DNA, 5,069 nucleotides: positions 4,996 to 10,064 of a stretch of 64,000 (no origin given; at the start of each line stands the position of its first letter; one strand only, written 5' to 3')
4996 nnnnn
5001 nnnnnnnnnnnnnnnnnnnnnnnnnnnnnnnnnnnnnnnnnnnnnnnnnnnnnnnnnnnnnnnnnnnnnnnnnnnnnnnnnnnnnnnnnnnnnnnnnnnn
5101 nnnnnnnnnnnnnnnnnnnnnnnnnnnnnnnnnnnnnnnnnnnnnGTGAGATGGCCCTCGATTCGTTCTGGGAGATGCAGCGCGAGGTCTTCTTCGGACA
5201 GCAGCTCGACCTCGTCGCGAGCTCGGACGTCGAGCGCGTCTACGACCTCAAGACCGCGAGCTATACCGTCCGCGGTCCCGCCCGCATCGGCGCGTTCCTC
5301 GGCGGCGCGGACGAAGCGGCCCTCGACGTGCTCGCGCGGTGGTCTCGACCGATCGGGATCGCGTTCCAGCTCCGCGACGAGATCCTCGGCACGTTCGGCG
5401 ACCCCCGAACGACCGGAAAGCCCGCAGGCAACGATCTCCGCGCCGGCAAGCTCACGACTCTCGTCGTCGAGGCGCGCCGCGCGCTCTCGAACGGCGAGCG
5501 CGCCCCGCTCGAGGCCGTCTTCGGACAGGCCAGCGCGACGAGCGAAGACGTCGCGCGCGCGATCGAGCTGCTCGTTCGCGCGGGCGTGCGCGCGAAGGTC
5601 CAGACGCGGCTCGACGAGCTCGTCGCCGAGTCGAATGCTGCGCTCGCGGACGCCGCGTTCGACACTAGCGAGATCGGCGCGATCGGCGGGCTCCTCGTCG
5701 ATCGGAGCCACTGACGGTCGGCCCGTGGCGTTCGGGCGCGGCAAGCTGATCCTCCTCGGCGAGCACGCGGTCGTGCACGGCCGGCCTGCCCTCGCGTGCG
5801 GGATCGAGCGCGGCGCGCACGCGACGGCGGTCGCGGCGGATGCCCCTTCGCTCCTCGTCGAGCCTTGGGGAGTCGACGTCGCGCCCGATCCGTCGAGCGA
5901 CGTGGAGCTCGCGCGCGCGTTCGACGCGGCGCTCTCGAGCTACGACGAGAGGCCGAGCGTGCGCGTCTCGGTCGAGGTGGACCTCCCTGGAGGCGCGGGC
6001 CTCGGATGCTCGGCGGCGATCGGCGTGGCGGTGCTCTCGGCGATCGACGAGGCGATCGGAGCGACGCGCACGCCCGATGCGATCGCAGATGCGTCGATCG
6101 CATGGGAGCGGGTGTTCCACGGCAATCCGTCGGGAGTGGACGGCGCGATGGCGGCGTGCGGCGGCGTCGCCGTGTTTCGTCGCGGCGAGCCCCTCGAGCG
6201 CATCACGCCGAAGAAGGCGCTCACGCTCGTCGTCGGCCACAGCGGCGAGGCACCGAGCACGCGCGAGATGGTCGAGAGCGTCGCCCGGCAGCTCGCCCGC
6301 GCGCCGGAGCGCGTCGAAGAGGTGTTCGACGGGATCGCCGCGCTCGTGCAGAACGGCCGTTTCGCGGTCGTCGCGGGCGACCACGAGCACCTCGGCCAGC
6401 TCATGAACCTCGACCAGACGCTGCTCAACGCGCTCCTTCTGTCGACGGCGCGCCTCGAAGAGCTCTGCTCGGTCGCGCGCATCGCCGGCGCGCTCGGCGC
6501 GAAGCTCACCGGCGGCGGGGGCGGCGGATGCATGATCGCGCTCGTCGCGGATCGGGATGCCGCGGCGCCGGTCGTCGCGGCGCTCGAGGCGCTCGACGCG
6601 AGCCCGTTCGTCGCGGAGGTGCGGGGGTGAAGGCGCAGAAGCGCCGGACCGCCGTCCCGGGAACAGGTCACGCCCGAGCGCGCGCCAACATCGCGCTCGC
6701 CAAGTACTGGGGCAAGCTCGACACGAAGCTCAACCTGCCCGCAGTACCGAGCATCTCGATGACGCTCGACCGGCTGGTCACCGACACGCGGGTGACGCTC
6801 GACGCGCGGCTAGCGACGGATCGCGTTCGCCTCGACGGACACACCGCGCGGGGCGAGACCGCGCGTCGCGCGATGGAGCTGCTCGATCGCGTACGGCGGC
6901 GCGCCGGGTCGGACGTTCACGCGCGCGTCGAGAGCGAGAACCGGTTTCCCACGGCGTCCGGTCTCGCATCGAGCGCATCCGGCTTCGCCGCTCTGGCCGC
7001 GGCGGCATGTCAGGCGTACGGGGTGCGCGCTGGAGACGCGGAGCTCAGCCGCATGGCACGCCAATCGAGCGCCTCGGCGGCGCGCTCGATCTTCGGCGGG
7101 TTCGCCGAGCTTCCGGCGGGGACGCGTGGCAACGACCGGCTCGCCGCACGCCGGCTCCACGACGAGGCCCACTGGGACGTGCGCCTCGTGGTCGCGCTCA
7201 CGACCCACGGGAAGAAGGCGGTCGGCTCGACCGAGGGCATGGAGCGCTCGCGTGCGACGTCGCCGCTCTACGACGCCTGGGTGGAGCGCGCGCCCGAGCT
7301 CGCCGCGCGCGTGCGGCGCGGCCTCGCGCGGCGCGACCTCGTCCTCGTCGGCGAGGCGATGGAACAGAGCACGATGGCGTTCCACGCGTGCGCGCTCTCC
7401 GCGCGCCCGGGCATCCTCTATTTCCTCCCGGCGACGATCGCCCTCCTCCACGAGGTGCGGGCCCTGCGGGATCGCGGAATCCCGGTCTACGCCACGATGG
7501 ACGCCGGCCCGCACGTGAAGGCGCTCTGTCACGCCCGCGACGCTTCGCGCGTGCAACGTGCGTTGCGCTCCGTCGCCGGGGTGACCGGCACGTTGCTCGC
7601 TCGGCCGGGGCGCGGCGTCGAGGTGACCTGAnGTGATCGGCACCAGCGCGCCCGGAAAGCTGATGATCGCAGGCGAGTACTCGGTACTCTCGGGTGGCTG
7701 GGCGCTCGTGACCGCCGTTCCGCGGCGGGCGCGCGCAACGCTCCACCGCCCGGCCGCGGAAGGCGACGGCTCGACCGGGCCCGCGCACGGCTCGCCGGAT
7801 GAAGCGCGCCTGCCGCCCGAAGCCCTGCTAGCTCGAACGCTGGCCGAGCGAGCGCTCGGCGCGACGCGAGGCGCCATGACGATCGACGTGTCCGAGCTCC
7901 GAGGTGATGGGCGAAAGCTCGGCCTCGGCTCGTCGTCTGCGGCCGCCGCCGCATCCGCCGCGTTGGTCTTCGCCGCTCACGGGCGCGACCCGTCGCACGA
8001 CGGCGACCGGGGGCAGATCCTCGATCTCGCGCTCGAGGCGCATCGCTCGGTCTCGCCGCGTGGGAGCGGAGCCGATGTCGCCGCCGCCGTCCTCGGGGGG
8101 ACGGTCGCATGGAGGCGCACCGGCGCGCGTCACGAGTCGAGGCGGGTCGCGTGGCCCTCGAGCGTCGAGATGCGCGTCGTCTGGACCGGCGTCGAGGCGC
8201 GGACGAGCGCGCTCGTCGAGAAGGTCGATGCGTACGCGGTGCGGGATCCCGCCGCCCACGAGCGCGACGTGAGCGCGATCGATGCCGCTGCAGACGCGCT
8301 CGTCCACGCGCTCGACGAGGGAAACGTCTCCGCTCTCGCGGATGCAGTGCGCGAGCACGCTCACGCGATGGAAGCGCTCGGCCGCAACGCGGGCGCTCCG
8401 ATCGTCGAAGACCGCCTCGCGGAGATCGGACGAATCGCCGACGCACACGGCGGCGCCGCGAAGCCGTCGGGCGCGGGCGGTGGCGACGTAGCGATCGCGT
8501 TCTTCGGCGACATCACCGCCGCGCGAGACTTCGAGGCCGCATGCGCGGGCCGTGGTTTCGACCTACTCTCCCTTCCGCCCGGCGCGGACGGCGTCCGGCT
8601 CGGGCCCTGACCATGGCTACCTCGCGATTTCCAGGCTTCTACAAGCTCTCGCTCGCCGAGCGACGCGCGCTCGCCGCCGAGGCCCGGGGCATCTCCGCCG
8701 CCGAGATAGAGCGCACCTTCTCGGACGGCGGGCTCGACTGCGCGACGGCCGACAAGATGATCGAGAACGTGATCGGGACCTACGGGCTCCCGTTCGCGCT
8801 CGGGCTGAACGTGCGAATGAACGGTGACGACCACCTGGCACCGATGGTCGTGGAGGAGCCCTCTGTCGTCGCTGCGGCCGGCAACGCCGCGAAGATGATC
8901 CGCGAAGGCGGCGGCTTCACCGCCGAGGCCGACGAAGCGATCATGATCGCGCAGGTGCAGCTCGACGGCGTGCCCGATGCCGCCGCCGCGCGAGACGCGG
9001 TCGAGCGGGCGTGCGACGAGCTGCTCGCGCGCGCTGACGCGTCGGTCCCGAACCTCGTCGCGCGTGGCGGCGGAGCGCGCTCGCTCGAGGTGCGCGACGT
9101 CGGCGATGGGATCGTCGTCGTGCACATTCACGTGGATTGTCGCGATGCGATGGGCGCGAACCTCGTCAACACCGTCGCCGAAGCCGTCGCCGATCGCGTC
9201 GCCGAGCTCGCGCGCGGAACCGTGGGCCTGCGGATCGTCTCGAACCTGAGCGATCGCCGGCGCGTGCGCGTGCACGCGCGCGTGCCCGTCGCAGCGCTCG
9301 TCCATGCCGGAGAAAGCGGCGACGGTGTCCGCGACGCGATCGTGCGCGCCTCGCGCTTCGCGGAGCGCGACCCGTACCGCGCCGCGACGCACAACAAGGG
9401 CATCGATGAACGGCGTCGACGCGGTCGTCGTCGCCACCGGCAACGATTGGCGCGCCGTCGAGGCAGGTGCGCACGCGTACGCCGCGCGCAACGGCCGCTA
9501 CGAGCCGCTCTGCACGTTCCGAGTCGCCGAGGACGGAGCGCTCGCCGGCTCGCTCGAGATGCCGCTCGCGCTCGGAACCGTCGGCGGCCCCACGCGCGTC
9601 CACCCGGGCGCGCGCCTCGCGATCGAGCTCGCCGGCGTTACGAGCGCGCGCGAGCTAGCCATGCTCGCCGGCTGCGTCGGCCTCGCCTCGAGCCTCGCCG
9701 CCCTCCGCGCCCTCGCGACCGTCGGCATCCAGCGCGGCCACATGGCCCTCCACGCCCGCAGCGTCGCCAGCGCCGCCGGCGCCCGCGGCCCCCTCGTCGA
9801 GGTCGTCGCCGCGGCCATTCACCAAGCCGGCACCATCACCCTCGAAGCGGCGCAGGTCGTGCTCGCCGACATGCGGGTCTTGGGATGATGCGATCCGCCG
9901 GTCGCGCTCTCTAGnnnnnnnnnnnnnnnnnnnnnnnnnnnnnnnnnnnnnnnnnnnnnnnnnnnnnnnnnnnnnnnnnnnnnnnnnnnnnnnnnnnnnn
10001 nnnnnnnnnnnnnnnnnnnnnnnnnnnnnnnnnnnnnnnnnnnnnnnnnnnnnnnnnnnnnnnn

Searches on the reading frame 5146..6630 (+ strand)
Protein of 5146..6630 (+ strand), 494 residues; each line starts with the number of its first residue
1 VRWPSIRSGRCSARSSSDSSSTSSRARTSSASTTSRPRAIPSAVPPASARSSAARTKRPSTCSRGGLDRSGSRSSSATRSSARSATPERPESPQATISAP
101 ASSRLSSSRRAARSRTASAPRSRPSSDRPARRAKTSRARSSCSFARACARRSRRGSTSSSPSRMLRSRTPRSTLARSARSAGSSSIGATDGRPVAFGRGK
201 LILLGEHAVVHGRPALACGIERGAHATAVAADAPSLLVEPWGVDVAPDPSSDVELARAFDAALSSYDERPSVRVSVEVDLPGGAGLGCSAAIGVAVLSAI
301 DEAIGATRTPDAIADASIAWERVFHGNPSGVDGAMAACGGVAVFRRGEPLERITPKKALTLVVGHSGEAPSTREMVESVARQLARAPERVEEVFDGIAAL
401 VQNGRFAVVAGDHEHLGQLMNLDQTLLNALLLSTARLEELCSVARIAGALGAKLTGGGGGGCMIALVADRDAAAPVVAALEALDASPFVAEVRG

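Call 84: search_protein_families(library=pfam, proteins=[window:5146-6630:+], max_evalue=0.001)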
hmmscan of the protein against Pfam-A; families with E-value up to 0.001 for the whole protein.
window:5146-6630:+ (494 aa): 2 families
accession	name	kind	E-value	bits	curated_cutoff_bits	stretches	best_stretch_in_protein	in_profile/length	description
PF08544.19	GHMP_kinases_C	-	7.7e-13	49.1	21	1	407-481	4-80/85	GHMP kinases C terminal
PF00288.32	GHMP_kinases_N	-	2.6e-11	44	22.3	1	258-340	6-87/87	GHMP kinases N terminal domain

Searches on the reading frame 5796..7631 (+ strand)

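Call 84: search_protein_families(library=pfam, proteins=[window:5796-7631:+], max_evalue=0.001)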
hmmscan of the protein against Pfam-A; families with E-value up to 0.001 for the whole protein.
window:5796-7631:+ (611 aa): 3 families
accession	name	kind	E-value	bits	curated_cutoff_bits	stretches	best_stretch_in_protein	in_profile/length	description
PF22700.2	MVD-like_N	-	2.2e-53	180.6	27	1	295-449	1-156/157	Diphosphomevalonate decarboxylase-like N-terminal domain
PF18376.6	MDD_C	-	3.7e-13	50.1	23.2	1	465-593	2-133/186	Mevalonate 5-diphosphate decarboxylase C-terminal domain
PF00288.32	GHMP_kinases_N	-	2.7e-09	37.6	22.3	1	361-441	5-82/87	GHMP kinases N terminal domain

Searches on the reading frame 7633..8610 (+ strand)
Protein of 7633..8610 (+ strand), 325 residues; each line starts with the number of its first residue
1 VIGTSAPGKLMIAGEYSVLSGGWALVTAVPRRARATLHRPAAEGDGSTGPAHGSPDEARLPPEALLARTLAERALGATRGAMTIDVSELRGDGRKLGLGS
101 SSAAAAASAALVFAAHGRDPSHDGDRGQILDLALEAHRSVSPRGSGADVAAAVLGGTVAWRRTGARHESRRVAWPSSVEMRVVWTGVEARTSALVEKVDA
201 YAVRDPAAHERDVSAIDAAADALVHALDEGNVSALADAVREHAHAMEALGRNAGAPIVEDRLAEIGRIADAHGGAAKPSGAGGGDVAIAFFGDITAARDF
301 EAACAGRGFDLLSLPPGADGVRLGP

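Call 84: search_protein_families(library=pfam, proteins=[window:7633-8610:+], max_evalue=0.001)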
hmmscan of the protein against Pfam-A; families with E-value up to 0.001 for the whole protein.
window:7633-8610:+ (325 aa): 2 families
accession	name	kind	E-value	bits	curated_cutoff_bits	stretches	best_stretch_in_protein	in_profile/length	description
PF00288.32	GHMP_kinases_N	-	1.8e-08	34.9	22.3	1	94-156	28-87/87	GHMP kinases N terminal domain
PF08544.19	GHMP_kinases_C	-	5.5e-06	27.1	21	1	224-302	2-78/85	GHMP kinases C terminal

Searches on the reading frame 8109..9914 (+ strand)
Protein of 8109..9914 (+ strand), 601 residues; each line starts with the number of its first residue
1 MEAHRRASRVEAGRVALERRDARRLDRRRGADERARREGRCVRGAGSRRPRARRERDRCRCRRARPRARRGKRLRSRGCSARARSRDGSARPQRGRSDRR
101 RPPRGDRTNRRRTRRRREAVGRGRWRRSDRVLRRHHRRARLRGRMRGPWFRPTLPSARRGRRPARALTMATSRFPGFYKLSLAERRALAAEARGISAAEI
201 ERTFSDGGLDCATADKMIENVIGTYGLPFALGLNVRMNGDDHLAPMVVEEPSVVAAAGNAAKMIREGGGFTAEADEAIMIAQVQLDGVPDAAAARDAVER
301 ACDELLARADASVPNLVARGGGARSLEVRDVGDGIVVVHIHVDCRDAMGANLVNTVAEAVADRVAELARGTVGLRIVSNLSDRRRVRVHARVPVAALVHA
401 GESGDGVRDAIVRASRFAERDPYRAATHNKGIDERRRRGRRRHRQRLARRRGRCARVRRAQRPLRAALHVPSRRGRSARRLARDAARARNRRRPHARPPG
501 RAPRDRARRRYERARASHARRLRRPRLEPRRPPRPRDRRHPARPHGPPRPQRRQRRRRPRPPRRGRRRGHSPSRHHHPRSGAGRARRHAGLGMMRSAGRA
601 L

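Call 84: search_protein_families(library=pfam, proteins=[window:8109-9914:+], max_evalue=0.001)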
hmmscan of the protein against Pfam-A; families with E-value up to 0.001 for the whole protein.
window:8109-9914:+ (601 aa): 1 family
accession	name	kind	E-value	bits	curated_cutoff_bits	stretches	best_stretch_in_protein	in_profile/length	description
PF00368.23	HMG-CoA_red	-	1.7e-56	192.3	27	1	182-432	2-251/368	Hydroxymethylglutaryl-coenzyme A reductase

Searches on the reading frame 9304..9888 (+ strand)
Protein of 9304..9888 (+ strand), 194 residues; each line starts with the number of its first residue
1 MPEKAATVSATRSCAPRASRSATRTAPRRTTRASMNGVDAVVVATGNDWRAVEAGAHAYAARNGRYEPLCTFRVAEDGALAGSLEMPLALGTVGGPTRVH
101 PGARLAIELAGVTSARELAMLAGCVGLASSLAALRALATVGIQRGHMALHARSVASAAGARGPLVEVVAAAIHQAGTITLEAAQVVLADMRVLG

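Call 84: search_protein_families(library=pfam, proteins=[window:9304-9888:+], max_evalue=0.001)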
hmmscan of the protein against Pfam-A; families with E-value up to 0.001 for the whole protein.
window:9304-9888:+ (194 aa): 1 family
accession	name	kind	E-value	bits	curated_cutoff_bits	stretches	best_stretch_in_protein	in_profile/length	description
PF00368.23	HMG-CoA_red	-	5.6e-37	128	27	1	30-151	254-368/368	Hydroxymethylglutaryl-coenzyme A reductase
